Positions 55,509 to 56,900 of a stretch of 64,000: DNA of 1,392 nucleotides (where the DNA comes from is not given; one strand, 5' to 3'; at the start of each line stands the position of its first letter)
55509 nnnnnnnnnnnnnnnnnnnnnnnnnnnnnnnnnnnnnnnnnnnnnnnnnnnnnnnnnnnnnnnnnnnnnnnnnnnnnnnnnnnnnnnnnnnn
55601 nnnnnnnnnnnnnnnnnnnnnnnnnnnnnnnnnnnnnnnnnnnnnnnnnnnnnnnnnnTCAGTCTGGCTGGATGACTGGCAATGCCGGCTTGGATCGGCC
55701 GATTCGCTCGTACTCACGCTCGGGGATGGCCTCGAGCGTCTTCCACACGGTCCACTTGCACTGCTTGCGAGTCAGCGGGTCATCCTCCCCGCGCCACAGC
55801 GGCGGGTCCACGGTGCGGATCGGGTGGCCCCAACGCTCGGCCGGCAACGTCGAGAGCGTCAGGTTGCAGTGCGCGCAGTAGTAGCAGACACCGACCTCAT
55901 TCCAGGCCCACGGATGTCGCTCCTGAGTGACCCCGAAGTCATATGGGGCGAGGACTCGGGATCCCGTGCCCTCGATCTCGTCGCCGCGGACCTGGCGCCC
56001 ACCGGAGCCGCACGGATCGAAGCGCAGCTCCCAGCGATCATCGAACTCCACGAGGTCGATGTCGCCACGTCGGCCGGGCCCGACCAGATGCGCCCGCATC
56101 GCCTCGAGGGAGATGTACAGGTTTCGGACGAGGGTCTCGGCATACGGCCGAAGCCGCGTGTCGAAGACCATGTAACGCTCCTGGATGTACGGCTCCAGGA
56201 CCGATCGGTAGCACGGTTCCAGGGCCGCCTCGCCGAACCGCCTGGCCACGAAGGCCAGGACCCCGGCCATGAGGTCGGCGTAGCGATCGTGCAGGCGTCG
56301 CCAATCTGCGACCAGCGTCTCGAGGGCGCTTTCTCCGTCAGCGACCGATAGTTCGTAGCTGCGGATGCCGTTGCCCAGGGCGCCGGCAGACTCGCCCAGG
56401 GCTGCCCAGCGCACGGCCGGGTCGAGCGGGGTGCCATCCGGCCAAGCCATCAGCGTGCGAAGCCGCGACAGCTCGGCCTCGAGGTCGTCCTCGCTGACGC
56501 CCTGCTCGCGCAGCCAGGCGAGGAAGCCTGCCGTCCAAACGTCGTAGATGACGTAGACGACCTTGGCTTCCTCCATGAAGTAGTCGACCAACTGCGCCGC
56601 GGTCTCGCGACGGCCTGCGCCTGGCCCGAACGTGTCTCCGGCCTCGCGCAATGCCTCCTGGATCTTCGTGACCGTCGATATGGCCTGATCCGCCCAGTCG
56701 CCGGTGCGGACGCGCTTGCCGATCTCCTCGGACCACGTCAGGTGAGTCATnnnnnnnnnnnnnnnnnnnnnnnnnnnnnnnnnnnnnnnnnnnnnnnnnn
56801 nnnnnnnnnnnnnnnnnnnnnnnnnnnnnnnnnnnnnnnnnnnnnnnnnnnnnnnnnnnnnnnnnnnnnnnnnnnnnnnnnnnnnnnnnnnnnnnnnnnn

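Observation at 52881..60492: Transporter-to-dehydrogenase operon where the Cys-rich protein occupies the slot of the missing acid-sugar dehydratase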

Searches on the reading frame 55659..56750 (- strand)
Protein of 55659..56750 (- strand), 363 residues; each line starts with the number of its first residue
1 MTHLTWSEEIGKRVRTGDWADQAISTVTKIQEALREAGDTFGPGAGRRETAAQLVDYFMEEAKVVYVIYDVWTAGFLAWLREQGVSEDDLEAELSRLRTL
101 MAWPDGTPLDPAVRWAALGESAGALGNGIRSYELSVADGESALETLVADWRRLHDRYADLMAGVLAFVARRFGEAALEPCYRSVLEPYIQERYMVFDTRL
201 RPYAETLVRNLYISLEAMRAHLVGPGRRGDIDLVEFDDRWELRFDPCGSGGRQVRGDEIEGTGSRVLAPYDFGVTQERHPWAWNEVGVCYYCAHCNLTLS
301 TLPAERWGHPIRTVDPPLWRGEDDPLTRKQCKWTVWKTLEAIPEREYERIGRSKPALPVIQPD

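Call 3: search_protein_families(library=pfam, proteins=[window:55659-56750:-], max_evalue=0.01)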
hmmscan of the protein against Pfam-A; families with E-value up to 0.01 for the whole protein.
window:55659-56750:- (363 aa): 0 families

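Call 4: search_protein_families(library=ncbifam, proteins=[window:55659-56750:-], max_evalue=0.01)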
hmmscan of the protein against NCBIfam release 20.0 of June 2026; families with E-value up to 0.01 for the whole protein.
window:55659-56750:- (363 aa): 0 families

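Call 10: search_solved_structures(query=window:55659-56750:-, max_evalue=10, show_alignments=2)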
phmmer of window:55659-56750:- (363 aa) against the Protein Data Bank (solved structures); distinct sequences matched with E-value up to 10: 0.

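Call 11: find_homologous_proteins(query=window:55659-56750:-)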
Query window:55659-56750:- (363 aa): 819 proteins with E <= 0.001 among 8000 candidates; the best 120 are listed.
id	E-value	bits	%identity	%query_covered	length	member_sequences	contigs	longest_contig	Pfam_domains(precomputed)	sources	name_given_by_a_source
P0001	2.7e-223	759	89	100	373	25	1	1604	-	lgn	-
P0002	6.2e-222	755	89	99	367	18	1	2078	-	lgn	-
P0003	2.0e-221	753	88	99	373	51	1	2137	-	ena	-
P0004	5.3e-217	738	86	100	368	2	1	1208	-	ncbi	-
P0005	1.5e-216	737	86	99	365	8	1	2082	-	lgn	-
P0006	8.8e-216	734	85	99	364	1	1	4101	-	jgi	jgi:hypothetical protein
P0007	1.7e-215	733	86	99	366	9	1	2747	-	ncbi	-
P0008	1.1e-213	727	86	99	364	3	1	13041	-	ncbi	-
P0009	2.8e-213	726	86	99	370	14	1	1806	-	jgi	-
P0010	4.4e-213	725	86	99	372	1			-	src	-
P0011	3.3e-212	722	85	99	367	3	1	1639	-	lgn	-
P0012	4.3e-212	722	84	99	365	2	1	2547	-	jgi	jgi:hypothetical protein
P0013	2.2e-210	716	85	100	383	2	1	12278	-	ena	-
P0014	6.9e-210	715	84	99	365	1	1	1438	-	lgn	-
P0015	2.5e-209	713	83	100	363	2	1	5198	-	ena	-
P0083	8.8e-171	586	71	100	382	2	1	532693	-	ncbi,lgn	-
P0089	9.7e-170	583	70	100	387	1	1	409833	-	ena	-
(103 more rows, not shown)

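Call 19: find_encoding_contigs(protein=P0083, flank=10000, max_places=3)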
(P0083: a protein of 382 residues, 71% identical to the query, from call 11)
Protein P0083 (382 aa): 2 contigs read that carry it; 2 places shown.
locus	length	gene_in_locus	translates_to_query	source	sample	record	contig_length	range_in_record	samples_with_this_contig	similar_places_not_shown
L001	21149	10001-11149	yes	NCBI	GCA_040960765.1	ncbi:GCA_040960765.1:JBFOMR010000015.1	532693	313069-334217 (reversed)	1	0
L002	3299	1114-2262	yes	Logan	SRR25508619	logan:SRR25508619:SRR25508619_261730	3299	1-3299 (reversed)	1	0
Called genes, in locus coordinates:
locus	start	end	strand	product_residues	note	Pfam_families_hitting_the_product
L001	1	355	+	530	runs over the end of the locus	PF00005:ABC_tran, PF13304:AAA_21 (faint), PF00005:ABC_tran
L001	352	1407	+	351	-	PF02653:BPD_transp_2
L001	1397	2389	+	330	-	PF02653:BPD_transp_2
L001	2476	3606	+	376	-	PF13407:Peripla_BP_4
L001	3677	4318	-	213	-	PF00296:Bac_luciferase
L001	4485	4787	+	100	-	PF02426:MIase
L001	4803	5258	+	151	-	PF00903:Glyoxalase, PF13669:Glyoxalase_4 (weak)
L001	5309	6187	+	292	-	PF24684:Vgb_lyase (faint), PF08450:SGL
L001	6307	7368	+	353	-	PF00532:Peripla_BP_1 (weak), PF13407:Peripla_BP_4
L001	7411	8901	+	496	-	PF00005:ABC_tran, PF13304:AAA_21 (faint), PF00005:ABC_tran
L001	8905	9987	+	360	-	PF02653:BPD_transp_2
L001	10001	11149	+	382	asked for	-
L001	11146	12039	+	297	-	PF04909:Amidohydro_2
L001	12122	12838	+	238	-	PF00106:adh_short, PF01370:Epimerase, PF13561:adh_short_C2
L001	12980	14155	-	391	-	PF01979:Amidohydro_1, PF07969:Amidohydro_3 (weak), PF22647:EF_0837-like_N (weak)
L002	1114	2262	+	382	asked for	-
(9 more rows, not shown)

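Call 20: find_encoding_contigs(protein=P0089, flank=10000, max_places=3)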
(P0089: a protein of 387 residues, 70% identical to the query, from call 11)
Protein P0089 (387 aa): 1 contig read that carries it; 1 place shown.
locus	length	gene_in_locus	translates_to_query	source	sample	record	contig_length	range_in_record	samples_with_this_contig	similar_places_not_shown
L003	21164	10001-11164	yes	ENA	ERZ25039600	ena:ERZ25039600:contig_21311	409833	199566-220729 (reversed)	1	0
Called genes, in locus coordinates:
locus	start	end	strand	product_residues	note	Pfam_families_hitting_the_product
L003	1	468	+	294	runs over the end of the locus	PF03030:H_PPase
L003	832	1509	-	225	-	-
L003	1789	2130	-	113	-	-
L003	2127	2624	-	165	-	-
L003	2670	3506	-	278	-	PF02779:Transket_pyr (weak)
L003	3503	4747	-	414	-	PF00456:Transketolase_N (weak)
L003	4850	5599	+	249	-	PF09339:HTH_IclR, PF12802:MarR_2 (weak), PF25213:HVO_A0261_N (faint), PF01614:IclR_C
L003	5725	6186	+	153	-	PF00903:Glyoxalase, PF13669:Glyoxalase_4 (weak)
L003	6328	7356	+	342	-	PF13407:Peripla_BP_4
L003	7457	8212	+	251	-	PF00005:ABC_tran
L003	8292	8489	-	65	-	-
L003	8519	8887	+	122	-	-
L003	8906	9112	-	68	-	-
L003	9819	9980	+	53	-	-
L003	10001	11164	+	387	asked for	-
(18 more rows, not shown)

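Call 22: predict_structure(alignment_id=A3)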
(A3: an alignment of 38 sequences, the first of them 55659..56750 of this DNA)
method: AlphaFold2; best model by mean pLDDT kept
length: 363 residues; sequences in the alignment: 38
mean_pLDDT: 92.6   pTM: 0.90
mean pLDDT of the five models: 92.6, 92.0, 91.8, 91.4, 91.2
residues with pLDDT >= 90: 296; 70-90: 57; 50-70: 10; < 50: 0
segments of 3 or more residues with pLDDT < 50: none
pLDDT, mean of each block of 10 residues (from residue 1): 83 92 95 96 94 97 93 96 98 95 88 96 98 98 97 93 96 97 92 89 93 93 83 96 78 87 92 95 95 93 94 94 88 95 97 84 69
secondary structure, 60 per line:
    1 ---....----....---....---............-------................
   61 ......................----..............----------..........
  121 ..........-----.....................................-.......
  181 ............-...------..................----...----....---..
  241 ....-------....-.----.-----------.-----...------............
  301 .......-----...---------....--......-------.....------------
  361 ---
elements in order: E4-7 E12-15 H19-22 H26-37 H45-82 H87-100 H111-130 H136-172 H174-192 H203-220 E232-235 E239-244 H252-255 H290-307 E313-315 H325-328 E331-336 H344-348

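Call 23: search_protein_representatives(alignment_id=A2)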
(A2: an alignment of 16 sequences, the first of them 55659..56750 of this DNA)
Query: 16 sequences, 368 profile positions. Proteins with E-value up to 0.001 (for the whole library): 783; up to 1e-10: 482; up to 1e-30: 150. The best 150 are listed.
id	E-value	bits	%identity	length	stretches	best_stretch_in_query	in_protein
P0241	1.4e-147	507.9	-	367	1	2-356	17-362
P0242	8.9e-108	376.9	-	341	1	2-328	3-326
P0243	6.8e-104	364.1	-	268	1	4-264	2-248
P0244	5.3e-102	357.9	-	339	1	5-356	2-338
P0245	1.9e-101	356.1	-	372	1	3-356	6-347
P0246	1.5e-97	343.2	-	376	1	2-356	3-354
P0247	6.4e-86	305.0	-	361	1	5-356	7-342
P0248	5.4e-82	292.0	-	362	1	2-356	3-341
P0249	5.5e-82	292.0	-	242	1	2-225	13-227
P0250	1.2e-80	287.6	-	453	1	2-279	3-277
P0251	1.5e-80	287.3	-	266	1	115-355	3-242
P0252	5.0e-80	285.6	-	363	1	43-356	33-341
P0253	7.0e-79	281.8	-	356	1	44-356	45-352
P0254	8.0e-79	281.6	-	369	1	4-357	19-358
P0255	4.8e-76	272.5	-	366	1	3-356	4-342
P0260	2.0e-72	260.6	-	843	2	5-147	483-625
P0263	1.0e-69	251.7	-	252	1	140-356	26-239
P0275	6.9e-61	222.6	-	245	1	135-356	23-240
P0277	1.8e-60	221.2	-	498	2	138-361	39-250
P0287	2.0e-55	204.6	-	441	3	230-357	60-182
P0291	2.9e-55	204.1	-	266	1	140-356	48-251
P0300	3.5e-50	187.4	-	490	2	189-273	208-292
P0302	1.2e-49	185.6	-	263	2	138-356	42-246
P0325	1.0e-42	162.8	-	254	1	138-356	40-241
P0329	9.5e-42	159.6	-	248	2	138-356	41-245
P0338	2.5e-39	151.6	-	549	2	141-364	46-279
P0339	5.1e-39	150.6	-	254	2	137-356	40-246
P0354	1.3e-36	142.7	-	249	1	117-356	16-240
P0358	4.1e-36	141.1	-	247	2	137-356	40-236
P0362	1.8e-35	139.0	-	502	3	136-355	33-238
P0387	6.3e-31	124.0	-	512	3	123-359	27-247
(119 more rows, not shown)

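Call 25: fold_search(model_id=the predicted structure, library=pdb)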
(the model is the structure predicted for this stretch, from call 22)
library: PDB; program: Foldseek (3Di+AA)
matches with E <= 10: 153; with E <= 0.001: 0
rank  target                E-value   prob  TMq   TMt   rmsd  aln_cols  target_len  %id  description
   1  3tf8_A                1.6e-01  0.54  0.21  0.32   7.8       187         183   10  Crystal structure of an H-NOX protein from Nostoc sp. PCC 7120 (released 2011-11-09)
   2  4iae_A                1.8e-01  0.51  0.21  0.32   7.8       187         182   11  Crystal structure of BAY 60-2770 bound to nostoc H-NOX domain (released 2013-11-20)
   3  2o09_A                2.1e-01  0.38  0.20  0.31   8.3       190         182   12  Crystal structure of the H-NOX domain from Nostoc sp. PCC 7120 (released 2007-01-30)
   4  3tfd_B                2.6e-01  0.14  0.14  0.21  13.9       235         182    9  Crystal structure of an H-NOX protein from Nostoc sp. PCC 7120, L66W mutant (released 2011-11-09)
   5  3tfg_B                3.7e-01  0.35  0.21  0.33   7.5       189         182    8  Crystal structure of an H-NOX protein from Nostoc sp. PCC 7120, L66W/L67W double mutant (released 2011-11-09)
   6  5a7d_O                5.8e-01  0.57  0.25  0.30  13.3       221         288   10  Tetrameric assembly of LGN with Inscuteable (released 2016-08-03)
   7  3tfd_A                5.8e-01  0.20  0.19  0.29   8.5       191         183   12  Crystal structure of an H-NOX protein from Nostoc sp. PCC 7120, L66W mutant (released 2011-11-09)
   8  3tfg_A                6.7e-01  0.25  0.21  0.33   7.7       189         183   10  Crystal structure of an H-NOX protein from Nostoc sp. PCC 7120, L66W/L67W double mutant (released 2011-11-09)
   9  6cww_A                8.9e-01  0.23  0.21  0.34   7.7       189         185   12  Cs H-NOX mutant with unnatural amino acid 4-cyano-L-phenylalanine at site 5 (released 2018-05-16)
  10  7rtw_B                9.3e-01  0.05  0.09  0.10  28.9       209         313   13  Cryo-EM structure of a TTYH3 cis-dimer (released 2021-08-25)
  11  5a7d_N                9.8e-01  0.41  0.25  0.31  13.4       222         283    9  Tetrameric assembly of LGN with Inscuteable (released 2016-08-03)
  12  3sj5_A                1.1e+00  0.25  0.22  0.36   7.3       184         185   10  I5F Mutant Structure of T. Tengcongensis H-NOX (released 2011-07-20)
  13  2nwl_B                1.2e+00  0.08  0.15  0.14  14.1       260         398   11  Crystal structure of GltPh in complex with L-Asp (released 2007-02-27)
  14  7p5c_A                1.2e+00  0.06  0.13  0.12  29.1       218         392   14  Cryo-EM structure of human TTYH3 in Ca2+ and GDN (released 2021-08-11)
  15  3sj5_B                1.2e+00  0.20  0.22  0.35   7.4       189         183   11  I5F Mutant Structure of T. Tengcongensis H-NOX (released 2011-07-20)
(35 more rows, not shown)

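Call 26: find_related_loci(query=A3, collection=genome_contigs, flank=10000)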
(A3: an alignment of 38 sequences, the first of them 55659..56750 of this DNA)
Query A3 (363 aa) in genome_contigs; peptide patterns used: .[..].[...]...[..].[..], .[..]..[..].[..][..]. (x = any residue, [..] = any of these).
394 stretches matched a pattern; 358 encode a relative of the query (tblastn E <= 1e-3); the best 80 are kept; 80 distinct loci.
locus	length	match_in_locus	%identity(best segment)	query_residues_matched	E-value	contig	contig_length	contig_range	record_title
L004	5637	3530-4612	88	2-362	0e+0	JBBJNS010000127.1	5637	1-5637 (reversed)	MAG: Candidatus Limnocylindrales bacterium isolate RDP_SRG_33 NODE_10215_length_5637_cov_7.747940, whole genome shotgun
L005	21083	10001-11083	88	2-362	0e+0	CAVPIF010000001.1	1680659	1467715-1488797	MAG: uncultured Chloroflexia bacterium isolate MFD09964.bin.2.142 genome assembly, contig: contig_6991, whole genome sho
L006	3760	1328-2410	85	2-362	0e+0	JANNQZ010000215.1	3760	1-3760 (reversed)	MAG: Chloroflexota bacterium isolate SOY_31_metabat_391_sub SOY_31_k141_1565745, whole genome shotgun sequence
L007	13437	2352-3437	86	1-362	0e+0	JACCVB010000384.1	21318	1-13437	MAG: Chloroflexota bacterium isolate MGR_bin115 SD2897-2912_k127_5085203, whole genome shotgun sequence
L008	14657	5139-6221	86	2-362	0e+0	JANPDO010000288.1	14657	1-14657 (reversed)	MAG: Chloroflexota bacterium isolate VAR_78_metabat_359 VAR_78_k141_3427467, whole genome shotgun sequence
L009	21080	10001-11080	83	3-362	0e+0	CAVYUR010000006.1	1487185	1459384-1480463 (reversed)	MAG: uncultured Chloroflexia bacterium isolate MFD04935.bin.2.65 genome assembly, contig: contig_4722, whole genome shot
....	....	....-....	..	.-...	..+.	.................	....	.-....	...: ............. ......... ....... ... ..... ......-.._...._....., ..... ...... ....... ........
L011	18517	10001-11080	81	3-362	0e+0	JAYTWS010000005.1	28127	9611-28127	MAG: Chloroflexota bacterium isolate GFS_5822 GFS_5822_4, whole genome shotgun sequence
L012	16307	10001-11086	82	1-362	0e+0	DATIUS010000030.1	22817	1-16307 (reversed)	MAG TPA_asm: Candidatus Sulfomarinibacteraceae bacterium isolate SMAG_U15987 k141_139525, whole genome shotgun sequence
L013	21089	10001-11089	79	1-363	0e+0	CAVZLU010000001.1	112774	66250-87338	MAG: uncultured Chloroflexia bacterium isolate MFD02199.bin.2.5 genome assembly, contig: contig_102541, whole genome sho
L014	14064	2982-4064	79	2-362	0e+0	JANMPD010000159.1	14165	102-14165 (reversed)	MAG: Chloroflexota bacterium isolate OTE_51_metabat_66 OTE_51_k141_5024348, whole genome shotgun sequence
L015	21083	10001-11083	80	2-362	0e+0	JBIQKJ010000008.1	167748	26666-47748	MAG: Chloroflexota bacterium isolate mag.29f NODE_99_length_167748, whole genome shotgun sequence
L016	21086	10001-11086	73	1-362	0e+0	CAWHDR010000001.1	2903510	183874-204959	MAG: uncultured Chloroflexia bacterium isolate MFD04212.bin.2.22 genome assembly, contig: contig_1642, whole genome shot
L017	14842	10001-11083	73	2-362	0e+0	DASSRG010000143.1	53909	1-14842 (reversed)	MAG TPA_asm: Candidatus Limnocylindrales bacterium isolate SMAG_U483 k141_1456325, whole genome shotgun sequence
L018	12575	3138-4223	73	1-362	0e+0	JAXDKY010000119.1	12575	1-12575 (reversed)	MAG: Chloroflexota bacterium isolate BP_605 scaffold_692467, whole genome shotgun sequence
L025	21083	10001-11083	73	1-361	4e-180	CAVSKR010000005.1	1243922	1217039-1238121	MAG: uncultured Chloroflexia bacterium isolate MFD09206.bin.1.191 genome assembly, contig: contig_4134, whole genome sho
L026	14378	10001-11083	73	2-362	4e-179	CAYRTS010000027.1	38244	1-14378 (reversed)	MAG TPA_asm: uncultured Anaerolineaceae bacterium isolate binchicken_co186_197 genome assembly, contig: NODE_1054_length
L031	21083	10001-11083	70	2-362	4e-171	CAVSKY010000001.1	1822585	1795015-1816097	MAG: uncultured Chloroflexia bacterium isolate MFD09206.bin.1.75 genome assembly, contig: contig_1289, whole genome shot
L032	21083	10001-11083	69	2-362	3e-171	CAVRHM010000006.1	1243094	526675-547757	MAG: uncultured Chloroflexia bacterium isolate MFD05567.bin.2.55 genome assembly, contig: contig_57904, whole genome sho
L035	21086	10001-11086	70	1-361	2e-167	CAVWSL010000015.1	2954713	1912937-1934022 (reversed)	MAG: uncultured Chloroflexia bacterium isolate MFD05442.bin.2.58 genome assembly, contig: contig_5027, whole genome shot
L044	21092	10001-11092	66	1-363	8e-158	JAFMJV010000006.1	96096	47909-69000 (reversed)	MAG: Chloroflexota bacterium isolate DEBay_Sum019D_L_G_81 NODE_74_length_96096_cov_23.590227, whole genome shotgun seque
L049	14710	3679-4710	59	4-356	7e-138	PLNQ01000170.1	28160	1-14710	MAG: Acidimicrobiaceae bacterium isolate fen_803 73.20120800_E1X.33_contig_2022, whole genome shotgun sequence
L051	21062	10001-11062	59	2-363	3e-136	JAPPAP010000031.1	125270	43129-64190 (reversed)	MAG: bacterium isolate IRC1_bin_38 NODE_138_length_125270_cov_32.1634, whole genome shotgun sequence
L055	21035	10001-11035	58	1-354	8e-134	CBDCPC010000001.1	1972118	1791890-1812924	MAG: Acidimicrobiales bacterium isolate 643f2b38-666c-4a97-807c-f766906f6415 genome assembly, contig: contig_1, whole ge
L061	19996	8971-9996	61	4-359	9e-133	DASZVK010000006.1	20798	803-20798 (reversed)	MAG TPA_asm: Solirubrobacteraceae bacterium isolate SMAG_U6129 k141_89584, whole genome shotgun sequence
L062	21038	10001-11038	57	1-355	5e-132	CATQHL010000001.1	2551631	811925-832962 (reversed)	MAG: uncultured Acidimicrobiales bacterium isolate 67b46900-d248-40fa-8d4e-feeca43cf5f0 genome assembly, contig: contig_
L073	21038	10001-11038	56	2-356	1e-129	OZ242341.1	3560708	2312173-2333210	MAG: Candidatus Poriferisocius sp. isolate 0ce05ba1-728e-4541-870e-a511d1e8f405 genome assembly, chromosome: 1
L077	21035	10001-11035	57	2-355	5e-129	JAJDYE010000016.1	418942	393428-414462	MAG: Acidimicrobiia bacterium isolate jk18x27bins.72 k141_1085541, whole genome shotgun sequence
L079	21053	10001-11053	56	2-361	8e-129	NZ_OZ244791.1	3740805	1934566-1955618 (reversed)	MAG: Candidatus Poriferisocius sp. isolate cde17ac8-0948-4364-bd42-6cfd40f4f062 chromosome 1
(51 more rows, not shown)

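Call 31: search_protein_families(library=pfam, proteins=[L055:9005-9769:-, L018:9883-10920:+, L061:11720-12871:-, L077:7993-9141:+, L025:8559-9284:-, L035:19047-19952:+, L044:15646-16794:-, L005:2774-4237:-, L051:7494-7982:+, L032:7735-9177:+], max_evalue=0.001)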
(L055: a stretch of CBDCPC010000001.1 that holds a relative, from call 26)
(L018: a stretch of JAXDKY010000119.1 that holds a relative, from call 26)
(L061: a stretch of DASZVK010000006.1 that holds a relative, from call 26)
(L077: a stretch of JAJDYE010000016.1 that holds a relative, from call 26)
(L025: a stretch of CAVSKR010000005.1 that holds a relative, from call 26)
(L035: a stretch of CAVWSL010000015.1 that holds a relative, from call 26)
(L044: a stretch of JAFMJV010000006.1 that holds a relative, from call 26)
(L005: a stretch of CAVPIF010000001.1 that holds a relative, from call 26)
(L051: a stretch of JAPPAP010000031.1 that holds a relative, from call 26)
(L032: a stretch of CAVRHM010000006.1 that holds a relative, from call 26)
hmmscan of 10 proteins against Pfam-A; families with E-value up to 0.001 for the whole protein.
L055:9005-9769:- (254 aa): 4 families
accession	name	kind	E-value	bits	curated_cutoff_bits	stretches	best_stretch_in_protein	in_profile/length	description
PF13561.12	adh_short_C2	-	5.2e-44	151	27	1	19-251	1-235/236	Enoyl-(Acyl carrier protein) reductase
PF00106.31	adh_short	-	2.7e-35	122.1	26.6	1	15-192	3-191/195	short chain dehydrogenase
PF23441.1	SDR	-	0.00017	21.5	27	1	94-200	106-211/258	SDR-like rossmann domain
PF01370.27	Epimerase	-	0.00032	20.6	20.9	1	15-89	1-74/240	NAD dependent epimerase/dehydratase family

L018:9883-10920:+ (345 aa): 1 family
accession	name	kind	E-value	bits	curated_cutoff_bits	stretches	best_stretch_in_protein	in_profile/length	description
PF13407.12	Peripla_BP_4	-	3.4e-18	66.6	35.1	1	58-317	4-257/258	Periplasmic binding protein domain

L061:11720-12871:- (383 aa): 1 family
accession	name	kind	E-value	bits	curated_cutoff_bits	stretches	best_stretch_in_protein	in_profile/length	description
PF02653.21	BPD_transp_2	-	3e-29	102.4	26.8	1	103-357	12-269/269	Branched-chain amino acid transport system / permease component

L077:7993-9141:+ (382 aa): 2 families
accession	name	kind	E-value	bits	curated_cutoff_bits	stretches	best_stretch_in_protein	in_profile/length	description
PF13378.12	MR_MLE_C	-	6.5e-50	170.3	29.4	1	143-366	1-218/219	Enolase C-terminal domain-like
PF02746.21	MR_MLE_N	-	3.6e-16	59.9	22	1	25-121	28-117/117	Mandelate racemase / muconate lactonizing enzyme, N-terminal domain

L025:8559-9284:- (241 aa): 1 family
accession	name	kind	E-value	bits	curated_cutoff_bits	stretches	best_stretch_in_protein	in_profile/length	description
PF00198.28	2-oxoacid_dh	-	3.9e-75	252.7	23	1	19-235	10-229/232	2-oxoacid dehydrogenases acyltransferase (catalytic domain)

L035:19047-19952:+ (301 aa): 1 family
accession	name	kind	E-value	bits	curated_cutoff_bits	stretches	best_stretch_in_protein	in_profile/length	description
PF01261.30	AP_endonuc_2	-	1.4e-22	81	31.1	1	100-282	69-248/249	Xylose isomerase-like TIM barrel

L044:15646-16794:- (382 aa): 2 families
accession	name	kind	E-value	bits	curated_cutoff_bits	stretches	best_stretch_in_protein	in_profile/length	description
PF07969.17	Amidohydro_3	-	1.4e-15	58.2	29.7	2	300-373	406-471/472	Amidohydrolase family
PF01979.26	Amidohydro_1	-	5.9e-13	49.2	25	1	259-342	234-322/345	Amidohydrolase family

L005:2774-4237:- (487 aa): 1 family
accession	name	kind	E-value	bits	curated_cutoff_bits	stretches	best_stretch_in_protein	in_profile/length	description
PF04734.18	Ceramidase_alk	-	8.7e-08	31.7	32.1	0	5-97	3-98/509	Neutral/alkaline non-lysosomal ceramidase, N-terminal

L051:7494-7982:+ (162 aa): 3 families
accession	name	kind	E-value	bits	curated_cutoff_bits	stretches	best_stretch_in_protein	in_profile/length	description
PF00903.31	Glyoxalase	-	2.9e-14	53.9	20.6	1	17-154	2-121/121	Glyoxalase/Bleomycin resistance protein/Dioxygenase superfamily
PF13669.12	Glyoxalase_4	-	3.1e-11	43.9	27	1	18-128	1-98/109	Glyoxalase/Bleomycin resistance protein/Dioxygenase superfamily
PF18029.7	Glyoxalase_6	-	1.3e-09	39.1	23.6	1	22-149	4-100/106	Glyoxalase-like domain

L032:7735-9177:+ (480 aa): 0 families
